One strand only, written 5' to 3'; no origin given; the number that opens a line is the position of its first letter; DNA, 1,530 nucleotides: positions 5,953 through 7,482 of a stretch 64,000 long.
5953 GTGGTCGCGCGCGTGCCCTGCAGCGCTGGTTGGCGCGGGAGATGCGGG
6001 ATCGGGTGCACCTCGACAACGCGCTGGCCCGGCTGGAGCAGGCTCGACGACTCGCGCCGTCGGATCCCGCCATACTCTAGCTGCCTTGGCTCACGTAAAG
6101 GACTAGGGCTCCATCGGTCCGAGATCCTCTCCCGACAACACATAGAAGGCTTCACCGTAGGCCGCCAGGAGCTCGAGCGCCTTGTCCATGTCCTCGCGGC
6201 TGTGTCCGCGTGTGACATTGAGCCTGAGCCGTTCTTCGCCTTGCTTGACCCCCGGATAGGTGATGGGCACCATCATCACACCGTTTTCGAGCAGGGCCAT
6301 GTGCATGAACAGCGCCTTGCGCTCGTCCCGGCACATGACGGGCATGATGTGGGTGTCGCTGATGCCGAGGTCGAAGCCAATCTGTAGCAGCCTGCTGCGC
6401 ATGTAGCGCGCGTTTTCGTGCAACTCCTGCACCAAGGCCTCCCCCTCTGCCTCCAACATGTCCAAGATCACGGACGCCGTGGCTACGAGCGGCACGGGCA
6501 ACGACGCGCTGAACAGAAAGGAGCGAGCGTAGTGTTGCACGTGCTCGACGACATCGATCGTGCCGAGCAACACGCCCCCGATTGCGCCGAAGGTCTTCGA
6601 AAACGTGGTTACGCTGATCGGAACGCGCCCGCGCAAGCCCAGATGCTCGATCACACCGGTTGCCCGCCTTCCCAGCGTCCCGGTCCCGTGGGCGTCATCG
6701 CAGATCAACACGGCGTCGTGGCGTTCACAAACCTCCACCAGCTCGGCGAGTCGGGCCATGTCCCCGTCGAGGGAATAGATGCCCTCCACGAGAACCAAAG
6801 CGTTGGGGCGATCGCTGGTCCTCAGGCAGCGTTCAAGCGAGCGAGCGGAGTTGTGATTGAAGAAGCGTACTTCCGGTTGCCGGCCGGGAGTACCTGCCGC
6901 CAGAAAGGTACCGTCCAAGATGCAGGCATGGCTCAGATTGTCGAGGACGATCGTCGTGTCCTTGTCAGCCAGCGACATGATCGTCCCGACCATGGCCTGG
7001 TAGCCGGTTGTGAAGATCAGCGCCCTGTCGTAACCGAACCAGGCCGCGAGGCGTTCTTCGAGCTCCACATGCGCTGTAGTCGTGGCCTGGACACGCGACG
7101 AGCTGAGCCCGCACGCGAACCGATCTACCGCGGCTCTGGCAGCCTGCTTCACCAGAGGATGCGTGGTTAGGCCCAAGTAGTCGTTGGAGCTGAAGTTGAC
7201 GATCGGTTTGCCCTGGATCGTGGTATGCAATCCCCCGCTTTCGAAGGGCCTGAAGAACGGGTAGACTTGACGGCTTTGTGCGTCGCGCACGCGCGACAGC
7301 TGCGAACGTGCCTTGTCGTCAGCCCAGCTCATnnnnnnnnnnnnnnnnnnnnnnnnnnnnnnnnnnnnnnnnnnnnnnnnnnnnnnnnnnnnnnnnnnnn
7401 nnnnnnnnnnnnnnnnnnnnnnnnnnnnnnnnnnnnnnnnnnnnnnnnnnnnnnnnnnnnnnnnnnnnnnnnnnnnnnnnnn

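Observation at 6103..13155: Compact divergent cassette: alpha-oxoamine synthase + KS/dead-KS pair | FAAL + two ACPs + hotdog thioesterase (candidate sphingoid-base / amino-ketone lipid pathway)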

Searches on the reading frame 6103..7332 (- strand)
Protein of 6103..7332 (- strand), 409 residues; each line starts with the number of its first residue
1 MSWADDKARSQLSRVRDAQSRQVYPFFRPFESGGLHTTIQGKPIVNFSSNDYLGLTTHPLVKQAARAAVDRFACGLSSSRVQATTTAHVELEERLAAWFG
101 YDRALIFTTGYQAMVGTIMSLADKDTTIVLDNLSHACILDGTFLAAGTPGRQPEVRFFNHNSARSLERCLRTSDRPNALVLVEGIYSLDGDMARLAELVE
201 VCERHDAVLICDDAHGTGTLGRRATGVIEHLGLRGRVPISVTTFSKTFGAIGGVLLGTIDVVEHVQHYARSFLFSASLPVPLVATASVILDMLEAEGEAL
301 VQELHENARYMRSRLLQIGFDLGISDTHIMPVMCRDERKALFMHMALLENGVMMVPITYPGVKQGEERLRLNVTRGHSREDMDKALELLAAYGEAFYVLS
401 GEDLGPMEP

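Call 4: search_protein_families(library=pfam, proteins=[window:6103-7332:-], max_evalue=0.01)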
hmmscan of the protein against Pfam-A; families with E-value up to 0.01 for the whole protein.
window:6103-7332:- (409 aa): 5 families
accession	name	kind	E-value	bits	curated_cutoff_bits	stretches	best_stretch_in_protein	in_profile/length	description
PF00155.27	Aminotran_1_2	-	4.8e-51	174.5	19.7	1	43-387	2-359/361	Aminotransferase class I and II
PF01053.26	Cys_Met_Meta_PP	-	0.00024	20.2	27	1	78-220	46-181/381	Cys/Met metabolism PLP-dependent enzyme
PF01212.27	Beta_elim_lyase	-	0.00027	20.8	27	1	85-269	31-223/288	Beta-eliminating lyase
PF00202.27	Aminotran_3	-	0.00098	18.3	30.5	0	138-318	152-329/403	Aminotransferase class-III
PF00266.25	Aminotran_5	-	0.0026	17.3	21.5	1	79-217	36-180/371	Aminotransferase class-V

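Call 5: search_protein_families(library=ncbifam, proteins=[window:6103-7332:-], max_evalue=0.01)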
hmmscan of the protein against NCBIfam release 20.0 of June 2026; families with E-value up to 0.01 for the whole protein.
window:6103-7332:- (409 aa): 30 families (the best 25 are shown)
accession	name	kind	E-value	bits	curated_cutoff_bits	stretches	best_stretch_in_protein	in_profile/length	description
TIGR00858.1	bioF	equivalog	4.9e-96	321.6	426.45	1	36-389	15-364/365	8-amino-7-oxononanoate synthase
NF047600.1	SerpalmtaseCFB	equivalog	3.1e-92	309.3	640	1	11-391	11-387/395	serine palmitoyltransferase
TIGR01825.1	gly_Cac_T_rel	subfamily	2.5e-86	289.8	535.4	1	34-393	25-379/385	BioF/Kbl family PLP-dependent acyltransferase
NF005394.0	PRK06939.1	equivalog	6.4e-85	285.3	460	1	37-396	36-394/397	glycine C-acetyltransferase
NF047599.1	SerpalmtaseBetaP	equivalog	4.7e-81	272.5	500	1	36-395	37-392/394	serine palmitoyltransferase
TIGR01822.1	2am3keto_CoA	equivalog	2.8e-75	253.7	493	1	37-396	33-390/393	glycine C-acetyltransferase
NF047603.1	SerpalmtaseAlphaP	equivalog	5.6e-67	226.1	670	1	37-397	40-397/399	serine palmitoyltransferase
TIGR01821.1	5aminolev_synth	equivalog_domain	4.7e-63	213.4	338.55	1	41-390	44-391/402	5-aminolevulinate synthase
NF005526.0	PRK07179.1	equivalog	2.5e-52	177.8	428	1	43-390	55-393/407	alpha-hydroxyketone-type quorum-sensing autoinducer synthase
NF005697.0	PRK07505.1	subfamily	2e-44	151.8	342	1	18-390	24-396/405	hypothetical protein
NF004608.1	PRK05937.1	equivalog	4.3e-26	91.6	399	1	45-392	5-345/366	8-amino-7-oxononanoate synthase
NF041364.1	GntC_guanitoxin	equivalog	1.2e-07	31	415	1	193-389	154-353/356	guanitoxin biosynthesis PLP-dependent (S)-gamma-hydroxy-L-arginine cyclodehydratase GntC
NF004757.0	PRK06084.1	equivalog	1.2e-06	27.7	790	1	80-223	54-190/425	bifunctional O-acetylhomoserine aminocarboxypropyltransferase/cysteine synthase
TIGR03576.1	pyridox_MJ0158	hypoth_equivalog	5.6e-06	25.7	304.45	1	103-377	73-329/346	TIGR03576 family pyridoxal phosphate-dependent enzyme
NF000586.1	PRK00011.1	subfamily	1.4e-05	24.1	335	1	172-337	153-314/404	serine hydroxymethyltransferase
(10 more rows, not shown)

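Call 6: find_related_loci(query=window:6103-7332:-, collection=genome_contigs, flank=10000)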
Query window:6103-7332:- (409 aa) in genome_contigs; peptide patterns used: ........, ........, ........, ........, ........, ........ (x = any residue, [..] = any of these).
448 stretches matched a pattern; 251 encode a relative of the query (tblastn E <= 1e-3); the best 80 are kept; 80 distinct loci.
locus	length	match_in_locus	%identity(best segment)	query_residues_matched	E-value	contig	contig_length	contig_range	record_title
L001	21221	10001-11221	78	1-407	0e+0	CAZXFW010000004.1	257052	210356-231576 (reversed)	MAG TPA_asm: uncultured Polyangiales bacterium isolate binchicken_co245_13 genome assembly, contig: NODE_10_length_25705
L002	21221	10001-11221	78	1-407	0e+0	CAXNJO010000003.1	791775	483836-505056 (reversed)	MAG: Polyangiales bacterium isolate ME-04may21-LR-79 genome assembly, contig: ME-04may21-LR-C46, whole genome shotgun se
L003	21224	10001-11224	80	1-408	0e+0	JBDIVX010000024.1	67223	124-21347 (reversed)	MAG: Polyangiales bacterium isolate Bin_29 NODE_256_length_67223_cov_6.904316, whole genome shotgun sequence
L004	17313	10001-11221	76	1-407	0e+0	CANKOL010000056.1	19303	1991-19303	MAG: Sandaracinaceae bacterium isolate RH-9nov16-262 genome assembly, contig: RH-9nov16-C-C5428, whole genome shotgun se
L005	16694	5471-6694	78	1-408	0e+0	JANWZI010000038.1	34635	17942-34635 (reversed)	MAG: Myxococcota bacterium isolate SKYG91 NODE_38_length_34635_cov_4.374096, whole genome shotgun sequence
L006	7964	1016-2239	75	1-408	0e+0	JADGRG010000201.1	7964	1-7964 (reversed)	MAG: Sandaracinaceae bacterium isolate Chersky_785 k127_6958702, whole genome shotgun sequence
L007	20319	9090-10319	74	1-408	0e+0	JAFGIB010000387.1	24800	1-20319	MAG: Deltaproteobacteria bacterium isolate Zod_Metabat.169 k87_12448553, whole genome shotgun sequence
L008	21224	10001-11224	76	1-408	0e+0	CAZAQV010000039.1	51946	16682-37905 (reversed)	MAG TPA_asm: uncultured Polyangiales bacterium isolate SRP321284_co1_289 genome assembly, contig: NODE_740_length_51946_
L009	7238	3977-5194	74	2-407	0e+0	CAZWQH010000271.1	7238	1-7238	MAG TPA_asm: uncultured Sandaracinaceae bacterium isolate SRP287051_co1_151 genome assembly, contig: NODE_12696_length_7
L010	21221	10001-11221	77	1-407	0e+0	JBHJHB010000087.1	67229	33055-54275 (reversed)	MAG: Sandaracinaceae bacterium isolate sb_S12C846_1 S12Ck141_579891, whole genome shotgun sequence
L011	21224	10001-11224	75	1-408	0e+0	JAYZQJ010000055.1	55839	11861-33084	MAG: Myxococcota bacterium isolate XB_MAG420 DB_MAG420_0055, whole genome shotgun sequence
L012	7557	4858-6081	77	1-408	0e+0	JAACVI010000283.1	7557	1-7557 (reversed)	MAG: Myxococcales bacterium isolate CG_2015-01_69_45 CG_2015-01_curated_scaffold_7546, whole genome shotgun sequence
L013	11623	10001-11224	74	1-408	0e+0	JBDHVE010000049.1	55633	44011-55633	MAG: Polyangiaceae bacterium isolate AS-MESO-3CA.120 NODE_2261_length_55633_cov_4.933293, whole genome shotgun sequence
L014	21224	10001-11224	73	1-408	0e+0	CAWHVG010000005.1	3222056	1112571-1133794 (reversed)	MAG: uncultured proteobacterium isolate MFD02416.bin.1.293 genome assembly, contig: contig_6130, whole genome shotgun se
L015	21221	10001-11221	74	1-407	0e+0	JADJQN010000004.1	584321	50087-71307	MAG: Sandaracinaceae bacterium isolate Fred_18-Q3-R57-64_MAXAC.276 tig00004596-10-5838700, whole genome shotgun sequence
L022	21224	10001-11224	75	1-408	0e+0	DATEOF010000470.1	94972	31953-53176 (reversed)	MAG TPA_asm: Polyangiales bacterium isolate SMAG_U8988 k141_392478, whole genome shotgun sequence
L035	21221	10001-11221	71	1-407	0e+0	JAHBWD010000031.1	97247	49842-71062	MAG: Labilithrix sp. isolate ACE_MYX8 MYX8_31, whole genome shotgun sequence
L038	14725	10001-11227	73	1-409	0e+0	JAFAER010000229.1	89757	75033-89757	MAG: Proteobacteria bacterium isolate OH_SBlB_141 k127_1539091, whole genome shotgun sequence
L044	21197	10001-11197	72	1-399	0e+0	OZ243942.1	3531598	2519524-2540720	MAG: Polyangiales bacterium isolate cfb781cd-1d9a-473a-a28b-b216060ad86b genome assembly, chromosome: 1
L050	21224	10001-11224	72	1-408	0e+0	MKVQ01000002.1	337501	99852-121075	MAG: Myxococcales bacterium 68-20 scnpilot_expt_750_bf_scaffold_114, whole genome shotgun sequence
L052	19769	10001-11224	72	1-408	0e+0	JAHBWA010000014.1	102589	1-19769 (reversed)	MAG: Labilithrix sp. isolate ACE_MYX5 MYX5_14, whole genome shotgun sequence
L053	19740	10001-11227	74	1-408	0e+0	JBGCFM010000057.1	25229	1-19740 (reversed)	MAG: Polyangiales bacterium isolate SGMAG-21 contig57, whole genome shotgun sequence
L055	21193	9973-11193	73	1-407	0e+0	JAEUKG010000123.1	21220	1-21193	MAG: Myxococcales bacterium isolate new MAG-89 k141_2914930, whole genome shotgun sequence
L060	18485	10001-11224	73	1-408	0e+0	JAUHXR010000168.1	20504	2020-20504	MAG: Polyangia bacterium isolate 3_bin.16 NODE_3218_length_20504_cov_2.376454, whole genome shotgun sequence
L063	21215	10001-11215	73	1-405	0e+0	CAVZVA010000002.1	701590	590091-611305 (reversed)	MAG: uncultured delta proteobacterium isolate MFD02416.bin.1.77 genome assembly, contig: contig_22084, whole genome shot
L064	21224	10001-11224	72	1-408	0e+0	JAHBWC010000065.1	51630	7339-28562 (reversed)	MAG: Labilithrix sp. isolate ACE_MYX7 MYX7_65, whole genome shotgun sequence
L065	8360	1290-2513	74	2-408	0e+0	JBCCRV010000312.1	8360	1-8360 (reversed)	MAG: Myxococcota bacterium isolate P01_D01_bin.40 k141_2216327_length_8360_cov_13.0000, whole genome shotgun sequence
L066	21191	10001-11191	74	1-396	0e+0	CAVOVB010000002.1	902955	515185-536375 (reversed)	MAG: uncultured delta proteobacterium isolate MFD09779.bin.2.182 genome assembly, contig: contig_12641, whole genome sho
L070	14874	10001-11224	70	1-408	0e+0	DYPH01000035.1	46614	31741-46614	MAG TPA_asm: Sorangium cellulosum isolate SulCav_GS09_5_65_23 SulCav_GS09_5_937_length_46614_cov_12_235980, whole genome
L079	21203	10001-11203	73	1-400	0e+0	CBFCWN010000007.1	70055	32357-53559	MAG TPA_asm: uncultured Myxococcales bacterium isolate SRR22297272_binner123_Refined_7 genome assembly, contig: ERZ25654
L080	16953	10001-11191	74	1-396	0e+0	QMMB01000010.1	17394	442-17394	MAG: Deltaproteobacteria bacterium isolate B2_G11 B2_Guay11_scaffold_00219, whole genome shotgun sequence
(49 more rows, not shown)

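Call 7: search_solved_structures(query=window:6103-7332:-, max_evalue=1e-20, show_alignments=2)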
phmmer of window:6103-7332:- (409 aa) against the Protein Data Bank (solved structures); distinct sequences matched with E-value up to 1e-20: 47.
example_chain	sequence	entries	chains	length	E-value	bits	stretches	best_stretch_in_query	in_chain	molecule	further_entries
8guh_A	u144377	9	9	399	6e-71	242.6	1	10-390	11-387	Serine palmitoyltransferase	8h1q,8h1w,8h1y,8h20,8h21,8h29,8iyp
3a2b_A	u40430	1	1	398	6.1e-71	242.6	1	10-390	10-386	Serine palmitoyltransferase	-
8s1y_A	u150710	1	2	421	1.1e-64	222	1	37-395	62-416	8-amino-7-oxononanoate synthase/2-amino-3-ketobutyrate coenzyme A ligase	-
7poa_A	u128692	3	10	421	2.8e-64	220.6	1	37-395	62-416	8-amino-7-oxononanoate synthase/2-amino-3-ketobutyrate coenzyme A ligase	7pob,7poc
7v58_A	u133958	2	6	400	5.1e-60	206.6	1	39-394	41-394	2-amino-3-ketobutyrate coenzyme A ligase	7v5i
3tqx_A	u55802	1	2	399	1e-58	202.3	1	39-394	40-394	2-amino-3-ketobutyrate coenzyme A ligase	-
28eh_A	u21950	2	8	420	2.3e-58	201.2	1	26-394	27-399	Cysteate-C-fatty acyltransferase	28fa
8dle_A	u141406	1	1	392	4.7e-58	200.2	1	1-393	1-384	8-amino-7-oxononanoate synthase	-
1bs0_A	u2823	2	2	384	6.9e-58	199.6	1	1-391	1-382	PROTEIN (8-AMINO-7-OXONANOATE SYNTHASE) | 8-amino-7-oxononanoate synthase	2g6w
2w8j_A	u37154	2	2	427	1.3e-57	198.7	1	36-399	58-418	SERINE PALMITOYLTRANSFERASE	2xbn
2jgt_A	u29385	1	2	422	1.4e-57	198.6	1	36-399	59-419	SERINE PALMITOYLTRANSFERASE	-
2jg2_A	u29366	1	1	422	1.6e-57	198.4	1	36-399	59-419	SERINE PALMITOYLTRANSFERASE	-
2w8t_A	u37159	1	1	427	2.4e-57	197.8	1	36-399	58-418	SERINE PALMITOYLTRANSFERASE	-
2w8u_A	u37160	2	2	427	3.2e-57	197.4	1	36-399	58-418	SERINE PALMITOYLTRANSFERASE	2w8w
2w8v_A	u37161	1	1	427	4.1e-57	197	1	36-399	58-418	SERINE PALMITOYLTRANSFERASE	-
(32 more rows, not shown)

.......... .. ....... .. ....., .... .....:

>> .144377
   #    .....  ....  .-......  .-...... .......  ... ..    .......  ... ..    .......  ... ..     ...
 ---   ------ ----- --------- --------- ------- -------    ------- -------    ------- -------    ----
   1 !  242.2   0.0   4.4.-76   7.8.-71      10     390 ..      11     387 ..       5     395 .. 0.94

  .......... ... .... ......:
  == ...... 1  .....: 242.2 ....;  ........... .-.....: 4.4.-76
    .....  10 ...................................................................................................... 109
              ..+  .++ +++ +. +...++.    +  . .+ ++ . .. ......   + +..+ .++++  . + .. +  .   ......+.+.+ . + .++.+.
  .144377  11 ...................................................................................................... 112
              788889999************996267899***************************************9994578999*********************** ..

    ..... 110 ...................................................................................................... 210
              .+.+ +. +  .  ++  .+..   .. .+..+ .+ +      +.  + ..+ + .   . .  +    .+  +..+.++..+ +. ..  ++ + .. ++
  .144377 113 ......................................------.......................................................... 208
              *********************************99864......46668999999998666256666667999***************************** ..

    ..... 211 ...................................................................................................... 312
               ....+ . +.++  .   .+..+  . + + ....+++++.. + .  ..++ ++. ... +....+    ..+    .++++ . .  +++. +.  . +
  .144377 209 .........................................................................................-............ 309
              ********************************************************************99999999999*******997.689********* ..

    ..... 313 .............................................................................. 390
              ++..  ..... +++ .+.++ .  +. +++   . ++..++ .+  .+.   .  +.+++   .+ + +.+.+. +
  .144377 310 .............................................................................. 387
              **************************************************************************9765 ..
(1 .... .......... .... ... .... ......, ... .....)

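Call 13: search_protein_families(library=pfam, proteins=[L070:13251-14078:-, L063:19533-21215:-, L055:15545-16477:+, L050:13476-14429:-, L052:17358-18227:+, L010:11261-12457:-, L065:4130-4870:-, L011:9203-9982:-, L064:17803-18774:-, L053:12363-13220:+], max_evalue=0.001)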
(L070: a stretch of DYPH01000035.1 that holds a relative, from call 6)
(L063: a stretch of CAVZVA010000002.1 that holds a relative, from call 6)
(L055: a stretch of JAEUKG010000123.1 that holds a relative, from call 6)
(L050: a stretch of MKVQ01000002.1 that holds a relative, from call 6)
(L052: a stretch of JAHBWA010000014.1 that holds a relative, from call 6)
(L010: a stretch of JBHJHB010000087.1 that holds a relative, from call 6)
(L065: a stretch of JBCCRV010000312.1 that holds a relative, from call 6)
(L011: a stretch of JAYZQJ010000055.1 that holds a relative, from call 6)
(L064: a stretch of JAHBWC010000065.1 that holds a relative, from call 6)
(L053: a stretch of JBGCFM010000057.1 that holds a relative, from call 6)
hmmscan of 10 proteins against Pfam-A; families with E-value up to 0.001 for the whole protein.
L070:13251-14078:- (276 aa): 1 family
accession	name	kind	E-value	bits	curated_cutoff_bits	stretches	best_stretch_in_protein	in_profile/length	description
PF05690.20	ThiG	-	9.7e-109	362.9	23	1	9-270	2-247/247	Thiazole biosynthesis protein ThiG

L063:19533-21215:- (561 aa): 4 families
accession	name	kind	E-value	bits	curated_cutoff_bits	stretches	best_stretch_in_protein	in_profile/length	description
PF00069.31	Pkinase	-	4.4e-50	171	31.7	1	24-271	3-252/263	Protein kinase domain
PF07714.23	PK_Tyr_Ser-Thr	-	4.3e-31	108.6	23.1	1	25-271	4-249/258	Protein tyrosine and serine/threonine kinase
PF03109.22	ABC1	-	4.4e-05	23.2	22.9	0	97-173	144-217/244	ABC1 atypical kinase-like domain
PF18595.6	Nuf2_DHR10-like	-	0.00011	22.6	28.4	0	455-503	44-92/117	Nuf2, DHR10-like domain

L055:15545-16477:+ (311 aa): 3 families
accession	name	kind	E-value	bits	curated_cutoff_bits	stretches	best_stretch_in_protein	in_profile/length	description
PF00005.33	ABC_tran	-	7.7e-33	114.4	25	1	74-224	1-137/137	ABC transporter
PF13304.12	AAA_21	-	1.9e-05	25.3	27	0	87-106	2-21/304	AAA domain, putative AbiEii toxin, Type IV TA system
PF13245.12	AAA_19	-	0.00071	20.2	25.1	0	83-139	10-63/134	AAA domain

L050:13476-14429:- (318 aa): 1 family
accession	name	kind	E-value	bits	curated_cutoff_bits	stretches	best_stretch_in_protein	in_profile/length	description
PF03279.18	Lip_A_acyltrans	-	1.2e-24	87.5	22.3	1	22-303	23-294/295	Bacterial lipid A biosynthesis acyltransferase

L052:17358-18227:+ (290 aa): 1 family
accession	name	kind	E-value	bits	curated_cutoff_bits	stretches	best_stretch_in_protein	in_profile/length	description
PF13828.11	DUF4190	-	1.4e-11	44.4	35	1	39-101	2-61/62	Domain of unknown function (DUF4190)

L010:11261-12457:- (399 aa): 3 families
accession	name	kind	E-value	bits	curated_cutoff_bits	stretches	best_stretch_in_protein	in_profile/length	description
PF13424.12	TPR_12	-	7.7e-07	29.7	30.1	1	221-285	3-71/77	Tetratricopeptide repeat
PF14559.12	TPR_19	-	8e-06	26.5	25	0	224-260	28-64/68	Tetratricopeptide repeat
PF07719.23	TPR_2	-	0.00027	21.2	27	0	224-253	4-33/34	Tetratricopeptide repeat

L065:4130-4870:- (247 aa): 2 families
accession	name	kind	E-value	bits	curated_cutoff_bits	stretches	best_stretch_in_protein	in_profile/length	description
PF13561.12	adh_short_C2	-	3.3e-17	63.3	27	1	34-212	1-186/236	Enoyl-(Acyl carrier protein) reductase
PF00106.31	adh_short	-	3.4e-17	63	26.6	1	29-208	2-188/195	short chain dehydrogenase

L011:9203-9982:- (260 aa): 0 families

L064:17803-18774:- (324 aa): 2 families
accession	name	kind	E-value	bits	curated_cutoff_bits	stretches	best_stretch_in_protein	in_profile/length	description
PF01522.26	Polysacc_deac_1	-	6.2e-16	58.9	23.1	1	66-159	32-122/124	Polysaccharide deacetylase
PF10096.14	DUF2334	-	7.4e-05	22.9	26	1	80-155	52-139/203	Uncharacterized protein conserved in bacteria (DUF2334)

L053:12363-13220:+ (286 aa): 0 families

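Call 17: find_homologous_proteins(query=window:6103-7332:-, max_evalue=1e-30)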
Query window:6103-7332:- (409 aa): 2016 proteins with E <= 1e-30 among 8000 candidates; the best 120 are listed.
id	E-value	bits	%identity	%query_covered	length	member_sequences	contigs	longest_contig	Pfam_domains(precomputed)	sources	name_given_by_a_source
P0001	2.0e-271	917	100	100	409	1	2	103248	PF00155.28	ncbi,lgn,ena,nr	ncbi:MAG: aminotransferase class I/II-fold pyridoxal phosphate-dependent enzyme [Proteobacteria bact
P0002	1.9e-224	763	81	100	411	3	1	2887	PF00155.28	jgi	jgi:glycine C-acetyltransferase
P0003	2.9e-224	762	80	100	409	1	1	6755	PF00155.28,PF01053.27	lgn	-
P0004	3.2e-223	759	79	100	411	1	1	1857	PF00155.28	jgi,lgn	-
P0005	1.3e-222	757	80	100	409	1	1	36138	PF00155.28,PF01053.27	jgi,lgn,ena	-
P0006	1.7e-222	756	79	100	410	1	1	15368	PF00155.28,PF00202.28,PF01053.27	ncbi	-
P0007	4.2e-222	755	80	100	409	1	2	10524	PF00155.28,PF05889.20,PF01212.28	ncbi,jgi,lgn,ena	-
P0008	1.4e-221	753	79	100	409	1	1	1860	PF00155.28,PF05889.20,PF01212.28,PF01053.27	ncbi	-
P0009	1.5e-221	753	79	100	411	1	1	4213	PF00155.28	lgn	-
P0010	1.8e-221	753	80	100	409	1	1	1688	PF00155.28,PF01053.27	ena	-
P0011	1.9e-221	753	79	100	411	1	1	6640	PF00155.28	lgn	-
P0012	3.9e-221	752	79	100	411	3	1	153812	PF00155.28,PF00202.28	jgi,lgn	jgi:8-amino-7-oxononanoate synthase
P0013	4.1e-221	752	79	100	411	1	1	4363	PF00155.28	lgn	-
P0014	1.1e-220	750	79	100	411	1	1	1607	PF00155.28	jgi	jgi:glycine C-acetyltransferase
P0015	1.4e-220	750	79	99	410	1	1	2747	PF00155.28,PF01053.27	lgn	-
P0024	9.0e-219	744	76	100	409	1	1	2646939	PF00155.28,PF00202.28,PF01053.27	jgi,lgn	jgi:8-amino-7-oxononanoate synthase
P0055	4.9e-213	725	76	100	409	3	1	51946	PF00155.28,PF01212.28,PF01053.27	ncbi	-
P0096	1.1e-209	714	76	98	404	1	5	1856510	PF00155.28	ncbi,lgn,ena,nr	ncbi:MAG: pyridoxal phosphate-dependent aminotransferase family protein [Myxococcales bacterium]|nr:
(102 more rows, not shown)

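Call 20: find_encoding_contigs(protein=P0001, flank=10000, max_places=2)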
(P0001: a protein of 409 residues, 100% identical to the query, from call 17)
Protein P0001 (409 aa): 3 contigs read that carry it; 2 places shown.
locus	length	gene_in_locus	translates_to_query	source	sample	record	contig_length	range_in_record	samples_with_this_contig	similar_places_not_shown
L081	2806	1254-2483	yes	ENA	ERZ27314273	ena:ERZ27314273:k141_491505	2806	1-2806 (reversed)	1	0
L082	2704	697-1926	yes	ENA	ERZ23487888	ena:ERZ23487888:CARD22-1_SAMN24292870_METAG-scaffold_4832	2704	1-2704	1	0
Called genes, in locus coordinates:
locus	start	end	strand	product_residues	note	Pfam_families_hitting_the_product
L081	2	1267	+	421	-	?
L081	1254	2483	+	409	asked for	PF00155:Aminotran_1_2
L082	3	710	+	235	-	?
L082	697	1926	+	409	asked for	PF00155:Aminotran_1_2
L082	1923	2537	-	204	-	-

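Call 21: find_encoding_contigs(protein=P0024, flank=10000, max_places=1)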
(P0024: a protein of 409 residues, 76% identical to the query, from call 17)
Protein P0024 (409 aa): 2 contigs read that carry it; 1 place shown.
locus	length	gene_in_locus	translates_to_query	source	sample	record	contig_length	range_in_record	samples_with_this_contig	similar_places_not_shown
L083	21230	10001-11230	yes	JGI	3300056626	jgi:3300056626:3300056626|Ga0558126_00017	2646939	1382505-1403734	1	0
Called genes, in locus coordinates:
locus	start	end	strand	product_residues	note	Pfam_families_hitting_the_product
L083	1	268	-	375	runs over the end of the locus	PF00316:FBPase, PF18913:FBPase_C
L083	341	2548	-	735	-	PF00498:FHA, PF16697:Yop-YscD_cpl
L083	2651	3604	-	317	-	PF02779:Transket_pyr, PF02780:Transketolase_C, PF22613:Transketolase_C_1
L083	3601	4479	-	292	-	PF13292:DXP_synthase_N, PF00456:Transketolase_N, PF00676:E1_dh, PF02775:TPP_enzyme_C (weak)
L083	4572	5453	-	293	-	-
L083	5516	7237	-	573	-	PF06418:CTP_synth_N, PF00117:GATase, PF07722:Peptidase_C26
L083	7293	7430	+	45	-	-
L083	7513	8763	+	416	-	PF00109:ketoacyl-synt, PF02801:Ketoacyl-synt_C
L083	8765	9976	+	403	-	PF00109:ketoacyl-synt, PF02801:Ketoacyl-synt_C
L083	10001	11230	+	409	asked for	PF00202:Aminotran_3 (faint), PF00155:Aminotran_1_2, PF01053:Cys_Met_Meta_PP (weak)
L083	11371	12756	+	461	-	-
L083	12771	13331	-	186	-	PF07509:DUF1523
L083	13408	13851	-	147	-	-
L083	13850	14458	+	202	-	PF00925:GTP_cyclohydro2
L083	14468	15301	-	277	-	PF02405:MlaE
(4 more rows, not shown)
